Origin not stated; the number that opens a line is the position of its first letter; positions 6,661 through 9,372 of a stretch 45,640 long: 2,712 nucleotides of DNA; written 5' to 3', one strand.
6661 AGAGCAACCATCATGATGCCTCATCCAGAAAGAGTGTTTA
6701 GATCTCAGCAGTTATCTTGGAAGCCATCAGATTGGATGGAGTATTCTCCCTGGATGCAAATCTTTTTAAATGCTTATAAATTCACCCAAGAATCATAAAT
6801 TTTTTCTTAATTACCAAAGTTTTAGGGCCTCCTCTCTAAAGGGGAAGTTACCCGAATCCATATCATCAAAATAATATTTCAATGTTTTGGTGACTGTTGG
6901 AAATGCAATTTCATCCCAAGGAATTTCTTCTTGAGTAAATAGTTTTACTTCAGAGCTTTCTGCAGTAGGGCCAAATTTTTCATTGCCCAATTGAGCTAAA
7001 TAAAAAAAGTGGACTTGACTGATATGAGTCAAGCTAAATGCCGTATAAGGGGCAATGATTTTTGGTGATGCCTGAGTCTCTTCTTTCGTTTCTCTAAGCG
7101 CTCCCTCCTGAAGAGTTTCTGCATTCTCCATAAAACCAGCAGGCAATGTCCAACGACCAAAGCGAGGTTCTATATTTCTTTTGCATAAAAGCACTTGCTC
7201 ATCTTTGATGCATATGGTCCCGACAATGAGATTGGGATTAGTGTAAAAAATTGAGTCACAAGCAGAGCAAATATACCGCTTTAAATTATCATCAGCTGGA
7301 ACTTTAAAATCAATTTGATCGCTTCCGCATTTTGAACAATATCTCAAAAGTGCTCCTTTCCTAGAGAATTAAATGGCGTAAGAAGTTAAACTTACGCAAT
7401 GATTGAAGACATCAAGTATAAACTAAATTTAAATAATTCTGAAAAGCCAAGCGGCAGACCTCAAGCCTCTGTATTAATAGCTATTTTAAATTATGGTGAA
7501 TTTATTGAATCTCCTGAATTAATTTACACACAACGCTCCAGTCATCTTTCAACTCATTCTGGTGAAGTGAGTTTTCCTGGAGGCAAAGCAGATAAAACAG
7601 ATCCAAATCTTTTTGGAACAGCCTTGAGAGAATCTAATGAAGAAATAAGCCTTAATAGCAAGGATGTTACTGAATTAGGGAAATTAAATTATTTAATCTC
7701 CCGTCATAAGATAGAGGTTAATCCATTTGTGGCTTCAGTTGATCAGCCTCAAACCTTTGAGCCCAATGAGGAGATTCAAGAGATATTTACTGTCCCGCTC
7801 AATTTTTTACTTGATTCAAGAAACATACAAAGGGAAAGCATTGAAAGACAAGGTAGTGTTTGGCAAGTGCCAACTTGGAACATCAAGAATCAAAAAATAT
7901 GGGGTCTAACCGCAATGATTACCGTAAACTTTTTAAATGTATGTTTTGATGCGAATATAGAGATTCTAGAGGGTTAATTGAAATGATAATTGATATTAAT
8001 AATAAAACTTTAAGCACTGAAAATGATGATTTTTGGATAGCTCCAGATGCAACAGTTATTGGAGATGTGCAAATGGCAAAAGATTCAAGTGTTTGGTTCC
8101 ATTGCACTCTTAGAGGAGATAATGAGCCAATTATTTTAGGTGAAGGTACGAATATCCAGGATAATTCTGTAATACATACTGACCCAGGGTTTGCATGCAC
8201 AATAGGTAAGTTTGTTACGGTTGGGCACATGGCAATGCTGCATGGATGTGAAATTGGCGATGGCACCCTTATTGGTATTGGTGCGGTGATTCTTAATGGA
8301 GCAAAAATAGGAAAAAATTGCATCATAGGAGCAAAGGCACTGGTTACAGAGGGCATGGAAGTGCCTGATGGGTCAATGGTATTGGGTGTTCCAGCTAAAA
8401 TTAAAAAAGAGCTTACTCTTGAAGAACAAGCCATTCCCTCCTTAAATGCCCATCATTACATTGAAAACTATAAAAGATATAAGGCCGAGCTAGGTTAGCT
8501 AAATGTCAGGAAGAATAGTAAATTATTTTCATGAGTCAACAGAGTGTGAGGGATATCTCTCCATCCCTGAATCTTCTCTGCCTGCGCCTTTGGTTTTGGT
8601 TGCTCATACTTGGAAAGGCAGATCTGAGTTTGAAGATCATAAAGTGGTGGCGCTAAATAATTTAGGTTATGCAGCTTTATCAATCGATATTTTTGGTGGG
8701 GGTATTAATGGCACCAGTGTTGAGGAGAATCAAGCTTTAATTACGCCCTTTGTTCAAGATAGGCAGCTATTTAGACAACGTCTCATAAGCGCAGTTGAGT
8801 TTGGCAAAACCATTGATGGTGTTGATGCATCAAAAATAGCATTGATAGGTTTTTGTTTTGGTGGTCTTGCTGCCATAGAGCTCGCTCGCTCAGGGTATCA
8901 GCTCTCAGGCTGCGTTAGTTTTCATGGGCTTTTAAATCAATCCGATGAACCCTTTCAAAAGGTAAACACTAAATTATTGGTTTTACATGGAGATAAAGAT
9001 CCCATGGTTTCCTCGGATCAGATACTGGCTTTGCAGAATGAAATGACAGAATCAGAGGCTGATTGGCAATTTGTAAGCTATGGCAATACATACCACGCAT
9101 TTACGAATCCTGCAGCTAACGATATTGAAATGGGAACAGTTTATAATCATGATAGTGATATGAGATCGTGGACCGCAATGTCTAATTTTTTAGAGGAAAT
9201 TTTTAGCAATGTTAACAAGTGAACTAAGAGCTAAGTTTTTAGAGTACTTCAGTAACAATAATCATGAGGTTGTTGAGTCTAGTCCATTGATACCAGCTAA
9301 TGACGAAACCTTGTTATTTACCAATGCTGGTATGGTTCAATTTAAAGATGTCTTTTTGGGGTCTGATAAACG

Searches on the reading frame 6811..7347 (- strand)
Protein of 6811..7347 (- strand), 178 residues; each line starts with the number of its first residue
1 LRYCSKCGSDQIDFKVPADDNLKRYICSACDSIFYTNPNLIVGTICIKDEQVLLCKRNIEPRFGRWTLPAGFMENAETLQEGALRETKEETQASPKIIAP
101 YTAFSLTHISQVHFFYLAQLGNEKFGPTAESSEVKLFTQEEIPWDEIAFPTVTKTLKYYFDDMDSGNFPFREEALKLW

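Call 21: search_protein_families(library=pfam, proteins=[window:6811-7347:-], max_evalue=0.00001)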
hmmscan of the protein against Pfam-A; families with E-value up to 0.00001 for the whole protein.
window:6811-7347:- (178 aa): 2 families
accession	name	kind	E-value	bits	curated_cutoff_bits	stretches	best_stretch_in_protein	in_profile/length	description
PF00293.34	NUDIX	-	1.9e-16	60.7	21.1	1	42-144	6-123/134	NUDIX domain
PF14803.11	Zn_ribbon_Nudix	-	1.7e-11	44.2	25.6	1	2-35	1-33/34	Nudix N-terminal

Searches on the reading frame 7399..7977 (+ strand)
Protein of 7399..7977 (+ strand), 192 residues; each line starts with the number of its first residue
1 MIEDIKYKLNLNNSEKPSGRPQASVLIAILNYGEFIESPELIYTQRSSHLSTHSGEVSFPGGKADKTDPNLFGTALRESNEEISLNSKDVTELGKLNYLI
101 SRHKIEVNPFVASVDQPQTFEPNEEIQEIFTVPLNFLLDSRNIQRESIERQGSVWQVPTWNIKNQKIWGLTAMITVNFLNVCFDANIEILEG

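Call 21: search_protein_families(library=pfam, proteins=[window:7399-7977:+], max_evalue=0.00001)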
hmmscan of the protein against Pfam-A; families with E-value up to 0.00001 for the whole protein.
window:7399-7977:+ (192 aa): 1 family
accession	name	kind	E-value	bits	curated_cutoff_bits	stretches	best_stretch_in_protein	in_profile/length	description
PF00293.34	NUDIX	-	7.2e-09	36.2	21.1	1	35-139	16-122/134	NUDIX domain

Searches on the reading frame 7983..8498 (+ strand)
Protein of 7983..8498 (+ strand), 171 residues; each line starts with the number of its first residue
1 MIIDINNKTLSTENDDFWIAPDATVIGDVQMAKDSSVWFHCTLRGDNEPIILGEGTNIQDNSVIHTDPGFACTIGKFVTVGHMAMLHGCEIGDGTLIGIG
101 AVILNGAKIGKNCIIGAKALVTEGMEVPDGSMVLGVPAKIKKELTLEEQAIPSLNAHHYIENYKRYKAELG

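Call 21: search_protein_families(library=pfam, proteins=[window:7983-8498:+], max_evalue=0.00001)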
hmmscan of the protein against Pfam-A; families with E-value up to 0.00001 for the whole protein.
window:7983-8498:+ (171 aa): 2 families
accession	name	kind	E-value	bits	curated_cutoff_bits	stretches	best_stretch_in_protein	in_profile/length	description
PF00132.30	Hexapep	-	8.3e-19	66.9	27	1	88-122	1-35/36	Bacterial transferase hexapeptide (six repeats)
PF25084.1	LbH_EIF2B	-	2.7e-09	37.4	54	1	48-130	20-102/105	EIF2B subunit epsilon LbH domain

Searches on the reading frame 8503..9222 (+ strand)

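Call 21: search_protein_families(library=pfam, proteins=[window:8503-9222:+], max_evalue=0.00001)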
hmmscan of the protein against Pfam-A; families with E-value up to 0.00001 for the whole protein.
window:8503-9222:+ (239 aa): 3 families
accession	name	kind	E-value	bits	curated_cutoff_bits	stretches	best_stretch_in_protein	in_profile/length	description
PF01738.24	DLH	-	2.3e-36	125.9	21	1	16-233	2-216/217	Dienelactone hydrolase family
PF02230.22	Abhydrolase_2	-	1.1e-07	32.4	23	1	105-203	100-204/217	Phospholipase/Carboxylesterase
PF12146.15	Hydrolase_4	-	3e-06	27.1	27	0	140-201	176-235/239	Serine aminopeptidase, S33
